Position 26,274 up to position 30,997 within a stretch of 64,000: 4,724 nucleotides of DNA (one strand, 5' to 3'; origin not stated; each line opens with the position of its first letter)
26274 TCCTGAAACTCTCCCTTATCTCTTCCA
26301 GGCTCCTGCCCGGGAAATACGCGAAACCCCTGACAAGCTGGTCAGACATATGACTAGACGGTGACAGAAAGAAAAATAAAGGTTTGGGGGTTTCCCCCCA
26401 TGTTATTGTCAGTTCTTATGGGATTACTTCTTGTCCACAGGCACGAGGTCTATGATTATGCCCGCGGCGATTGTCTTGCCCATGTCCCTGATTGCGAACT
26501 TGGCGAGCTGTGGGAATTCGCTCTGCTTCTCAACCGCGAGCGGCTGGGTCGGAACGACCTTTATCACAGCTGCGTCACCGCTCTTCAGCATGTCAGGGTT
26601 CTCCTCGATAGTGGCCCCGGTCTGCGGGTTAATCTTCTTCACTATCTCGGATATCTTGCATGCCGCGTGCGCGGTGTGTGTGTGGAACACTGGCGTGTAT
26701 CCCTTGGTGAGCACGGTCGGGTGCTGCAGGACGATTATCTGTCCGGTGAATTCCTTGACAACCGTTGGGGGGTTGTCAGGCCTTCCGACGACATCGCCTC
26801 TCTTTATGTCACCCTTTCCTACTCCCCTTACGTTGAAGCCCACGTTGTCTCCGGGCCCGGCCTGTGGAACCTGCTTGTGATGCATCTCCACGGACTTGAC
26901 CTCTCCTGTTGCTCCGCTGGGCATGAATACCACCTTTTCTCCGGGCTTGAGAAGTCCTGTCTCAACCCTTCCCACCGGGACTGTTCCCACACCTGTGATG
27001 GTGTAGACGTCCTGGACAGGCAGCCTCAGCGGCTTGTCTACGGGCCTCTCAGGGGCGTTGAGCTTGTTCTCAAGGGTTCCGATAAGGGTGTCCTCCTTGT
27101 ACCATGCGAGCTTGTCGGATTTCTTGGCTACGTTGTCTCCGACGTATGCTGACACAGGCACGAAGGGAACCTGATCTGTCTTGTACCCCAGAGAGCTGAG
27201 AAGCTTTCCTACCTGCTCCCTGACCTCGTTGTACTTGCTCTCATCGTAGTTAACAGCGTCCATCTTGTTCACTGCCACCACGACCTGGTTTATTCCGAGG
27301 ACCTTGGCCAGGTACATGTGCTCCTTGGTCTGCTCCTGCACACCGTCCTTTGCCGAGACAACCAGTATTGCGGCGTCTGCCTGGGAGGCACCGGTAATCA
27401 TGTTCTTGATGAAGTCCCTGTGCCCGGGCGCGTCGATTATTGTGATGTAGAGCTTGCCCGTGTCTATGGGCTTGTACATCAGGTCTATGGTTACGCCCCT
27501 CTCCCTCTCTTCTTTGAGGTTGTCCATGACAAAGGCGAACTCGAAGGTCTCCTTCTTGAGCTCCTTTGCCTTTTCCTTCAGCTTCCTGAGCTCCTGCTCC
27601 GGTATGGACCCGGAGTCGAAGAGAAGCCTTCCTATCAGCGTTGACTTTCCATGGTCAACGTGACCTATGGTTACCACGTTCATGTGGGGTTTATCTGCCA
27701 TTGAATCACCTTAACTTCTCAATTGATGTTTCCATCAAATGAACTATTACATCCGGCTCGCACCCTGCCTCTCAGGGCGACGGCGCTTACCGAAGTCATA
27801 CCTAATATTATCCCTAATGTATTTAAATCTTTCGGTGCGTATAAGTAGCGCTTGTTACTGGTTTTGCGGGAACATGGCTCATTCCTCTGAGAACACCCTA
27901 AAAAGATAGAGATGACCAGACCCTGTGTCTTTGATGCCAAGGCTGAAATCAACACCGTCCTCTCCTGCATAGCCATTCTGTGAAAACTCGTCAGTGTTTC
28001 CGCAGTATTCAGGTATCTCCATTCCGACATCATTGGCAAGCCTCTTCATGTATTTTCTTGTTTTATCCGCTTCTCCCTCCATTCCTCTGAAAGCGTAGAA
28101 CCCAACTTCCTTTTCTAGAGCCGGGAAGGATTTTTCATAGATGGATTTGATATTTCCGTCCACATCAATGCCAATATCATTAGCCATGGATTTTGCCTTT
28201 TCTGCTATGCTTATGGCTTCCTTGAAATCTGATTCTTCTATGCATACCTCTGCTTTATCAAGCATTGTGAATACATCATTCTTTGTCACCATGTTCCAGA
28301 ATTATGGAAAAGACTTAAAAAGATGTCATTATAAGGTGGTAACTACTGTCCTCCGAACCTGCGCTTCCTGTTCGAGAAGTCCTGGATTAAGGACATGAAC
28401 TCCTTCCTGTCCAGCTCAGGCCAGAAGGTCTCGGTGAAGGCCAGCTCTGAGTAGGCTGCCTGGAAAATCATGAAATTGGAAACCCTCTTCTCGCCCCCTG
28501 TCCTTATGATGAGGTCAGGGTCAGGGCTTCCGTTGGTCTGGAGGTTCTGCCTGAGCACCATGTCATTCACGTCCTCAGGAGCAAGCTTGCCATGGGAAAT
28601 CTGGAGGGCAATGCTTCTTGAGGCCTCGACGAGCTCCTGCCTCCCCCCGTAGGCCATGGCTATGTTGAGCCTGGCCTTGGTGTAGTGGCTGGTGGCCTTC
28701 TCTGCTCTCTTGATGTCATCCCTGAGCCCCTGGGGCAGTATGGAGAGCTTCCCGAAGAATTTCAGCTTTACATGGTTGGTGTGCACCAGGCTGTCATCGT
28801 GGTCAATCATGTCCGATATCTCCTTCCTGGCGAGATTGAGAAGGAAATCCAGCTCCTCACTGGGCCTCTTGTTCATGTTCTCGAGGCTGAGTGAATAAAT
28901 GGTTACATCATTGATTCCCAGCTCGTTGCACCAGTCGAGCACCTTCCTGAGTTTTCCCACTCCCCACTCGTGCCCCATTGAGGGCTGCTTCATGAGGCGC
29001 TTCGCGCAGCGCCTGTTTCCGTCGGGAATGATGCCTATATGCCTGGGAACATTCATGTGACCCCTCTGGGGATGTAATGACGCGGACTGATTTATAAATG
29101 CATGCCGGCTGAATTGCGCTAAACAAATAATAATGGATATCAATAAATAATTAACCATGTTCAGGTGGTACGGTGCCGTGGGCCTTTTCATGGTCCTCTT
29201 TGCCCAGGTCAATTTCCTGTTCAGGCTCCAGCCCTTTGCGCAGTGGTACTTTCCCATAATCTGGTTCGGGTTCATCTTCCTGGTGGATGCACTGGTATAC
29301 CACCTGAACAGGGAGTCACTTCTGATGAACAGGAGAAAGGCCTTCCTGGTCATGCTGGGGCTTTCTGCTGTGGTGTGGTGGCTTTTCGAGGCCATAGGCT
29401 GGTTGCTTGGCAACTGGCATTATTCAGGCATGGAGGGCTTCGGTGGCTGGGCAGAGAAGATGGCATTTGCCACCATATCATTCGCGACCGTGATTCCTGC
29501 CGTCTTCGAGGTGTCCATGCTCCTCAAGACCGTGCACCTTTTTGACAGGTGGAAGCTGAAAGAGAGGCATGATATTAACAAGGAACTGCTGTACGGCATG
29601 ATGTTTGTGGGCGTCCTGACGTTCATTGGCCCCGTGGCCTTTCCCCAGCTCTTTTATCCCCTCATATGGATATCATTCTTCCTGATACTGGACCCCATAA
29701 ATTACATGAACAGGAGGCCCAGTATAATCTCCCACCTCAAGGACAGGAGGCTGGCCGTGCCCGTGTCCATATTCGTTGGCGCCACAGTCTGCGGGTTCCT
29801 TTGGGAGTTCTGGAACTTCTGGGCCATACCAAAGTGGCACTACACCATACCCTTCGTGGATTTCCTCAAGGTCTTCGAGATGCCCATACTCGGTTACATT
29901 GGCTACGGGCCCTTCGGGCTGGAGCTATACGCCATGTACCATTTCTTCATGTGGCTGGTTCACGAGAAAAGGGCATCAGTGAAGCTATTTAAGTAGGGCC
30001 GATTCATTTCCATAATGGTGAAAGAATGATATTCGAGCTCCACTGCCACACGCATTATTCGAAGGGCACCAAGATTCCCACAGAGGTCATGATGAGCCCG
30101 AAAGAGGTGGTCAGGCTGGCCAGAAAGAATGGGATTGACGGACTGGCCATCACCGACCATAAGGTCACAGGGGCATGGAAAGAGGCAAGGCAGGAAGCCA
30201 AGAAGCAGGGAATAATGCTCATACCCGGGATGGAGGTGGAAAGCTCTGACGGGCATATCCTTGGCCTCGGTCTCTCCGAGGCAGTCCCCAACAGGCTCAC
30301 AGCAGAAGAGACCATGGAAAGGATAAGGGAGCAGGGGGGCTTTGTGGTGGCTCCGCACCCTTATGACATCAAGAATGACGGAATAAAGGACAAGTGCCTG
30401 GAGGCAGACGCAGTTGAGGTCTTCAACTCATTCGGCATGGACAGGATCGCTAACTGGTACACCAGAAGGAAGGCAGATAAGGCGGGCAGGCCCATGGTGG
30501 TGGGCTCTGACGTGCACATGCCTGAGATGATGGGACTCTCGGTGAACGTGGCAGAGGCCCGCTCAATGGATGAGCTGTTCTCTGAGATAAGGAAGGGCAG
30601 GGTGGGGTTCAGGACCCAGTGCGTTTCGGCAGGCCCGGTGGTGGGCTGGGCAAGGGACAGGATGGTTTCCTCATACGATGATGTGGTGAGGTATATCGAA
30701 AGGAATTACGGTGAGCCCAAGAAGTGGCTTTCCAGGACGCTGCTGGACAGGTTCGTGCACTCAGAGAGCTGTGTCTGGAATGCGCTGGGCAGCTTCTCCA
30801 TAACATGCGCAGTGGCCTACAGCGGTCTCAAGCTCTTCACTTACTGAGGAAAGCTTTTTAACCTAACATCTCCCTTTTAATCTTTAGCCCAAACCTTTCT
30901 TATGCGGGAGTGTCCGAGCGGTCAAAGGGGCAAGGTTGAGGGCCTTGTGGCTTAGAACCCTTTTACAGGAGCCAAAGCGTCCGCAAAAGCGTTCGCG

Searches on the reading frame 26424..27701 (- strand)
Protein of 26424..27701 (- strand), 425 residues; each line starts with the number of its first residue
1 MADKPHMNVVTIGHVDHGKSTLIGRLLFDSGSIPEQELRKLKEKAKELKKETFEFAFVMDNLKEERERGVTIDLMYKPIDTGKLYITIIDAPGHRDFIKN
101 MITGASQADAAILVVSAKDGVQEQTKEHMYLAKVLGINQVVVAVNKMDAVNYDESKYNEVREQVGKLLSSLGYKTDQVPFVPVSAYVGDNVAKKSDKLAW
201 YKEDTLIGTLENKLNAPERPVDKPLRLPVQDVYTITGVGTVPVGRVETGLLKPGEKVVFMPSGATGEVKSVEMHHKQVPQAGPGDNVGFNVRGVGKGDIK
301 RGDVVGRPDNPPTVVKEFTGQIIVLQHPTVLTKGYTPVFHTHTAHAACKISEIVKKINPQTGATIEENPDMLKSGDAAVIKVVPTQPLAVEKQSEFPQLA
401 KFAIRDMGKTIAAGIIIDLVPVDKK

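Call 65: search_protein_families(library=pfam, proteins=[window:26424-27701:-], max_evalue=0.00001)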
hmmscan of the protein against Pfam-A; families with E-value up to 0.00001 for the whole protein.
window:26424-27701:- (425 aa): 5 families
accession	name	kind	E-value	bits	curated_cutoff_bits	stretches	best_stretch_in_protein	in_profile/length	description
PF00009.33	GTP_EFTU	-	4.3e-59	199.7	26.5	1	4-193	1-177/188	Elongation factor Tu GTP binding domain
PF22594.2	GTP-eEF1A_C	-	4.5e-33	114.1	27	1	317-416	1-100/101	GTP-eEF1A C-terminal domain-like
PF03143.23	GTP_EFTU_D3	-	1.5e-27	96.4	27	1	312-418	2-104/106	Elongation factor Tu C-terminal domain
PF03144.31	GTP_EFTU_D2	-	6.9e-19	68.5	30.3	1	239-305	1-72/73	Elongation factor Tu domain 2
PF01926.29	MMR_HSR1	-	1.5e-06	28.7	21.9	0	9-146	2-113/113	50S ribosome-binding GTPase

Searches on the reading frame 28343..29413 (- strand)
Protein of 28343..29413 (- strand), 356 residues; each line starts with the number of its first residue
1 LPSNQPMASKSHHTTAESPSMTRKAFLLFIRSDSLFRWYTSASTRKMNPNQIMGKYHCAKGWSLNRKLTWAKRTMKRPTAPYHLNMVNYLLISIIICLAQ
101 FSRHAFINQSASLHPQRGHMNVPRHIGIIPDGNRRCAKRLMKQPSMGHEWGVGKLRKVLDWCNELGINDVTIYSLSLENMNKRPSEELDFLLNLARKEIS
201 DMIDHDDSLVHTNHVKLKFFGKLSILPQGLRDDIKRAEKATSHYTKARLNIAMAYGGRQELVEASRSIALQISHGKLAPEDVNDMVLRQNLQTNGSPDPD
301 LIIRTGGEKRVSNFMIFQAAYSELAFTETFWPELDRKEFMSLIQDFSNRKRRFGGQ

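Call 65: search_protein_families(library=pfam, proteins=[window:28343-29413:-], max_evalue=0.00001)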
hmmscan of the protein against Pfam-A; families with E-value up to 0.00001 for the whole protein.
window:28343-29413:- (356 aa): 1 family
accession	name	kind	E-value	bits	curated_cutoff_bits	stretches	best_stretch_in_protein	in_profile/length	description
PF01255.24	Prenyltransf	-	2.2e-69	233.8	27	1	129-354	1-219/219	Putative undecaprenyl diphosphate synthase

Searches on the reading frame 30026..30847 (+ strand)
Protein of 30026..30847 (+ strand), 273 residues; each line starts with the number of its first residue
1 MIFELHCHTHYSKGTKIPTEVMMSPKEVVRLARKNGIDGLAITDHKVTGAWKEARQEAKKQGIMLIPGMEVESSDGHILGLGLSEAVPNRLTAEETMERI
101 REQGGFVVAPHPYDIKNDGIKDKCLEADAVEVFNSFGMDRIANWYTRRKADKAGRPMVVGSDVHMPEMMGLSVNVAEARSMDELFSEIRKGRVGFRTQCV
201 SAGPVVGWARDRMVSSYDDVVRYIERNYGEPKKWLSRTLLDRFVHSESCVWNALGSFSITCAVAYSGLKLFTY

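Call 65: search_protein_families(library=pfam, proteins=[window:30026-30847:+], max_evalue=0.00001)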
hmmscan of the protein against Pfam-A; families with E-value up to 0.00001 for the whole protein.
window:30026-30847:+ (273 aa): 2 families
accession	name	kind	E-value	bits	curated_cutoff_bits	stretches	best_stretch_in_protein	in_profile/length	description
PF13263.12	PHP_C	-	9.4e-10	38.3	21.3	1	141-193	2-56/56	PHP-associated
PF02811.25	PHP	-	2.6e-09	38.1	26.4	1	4-74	1-66/164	PHP domain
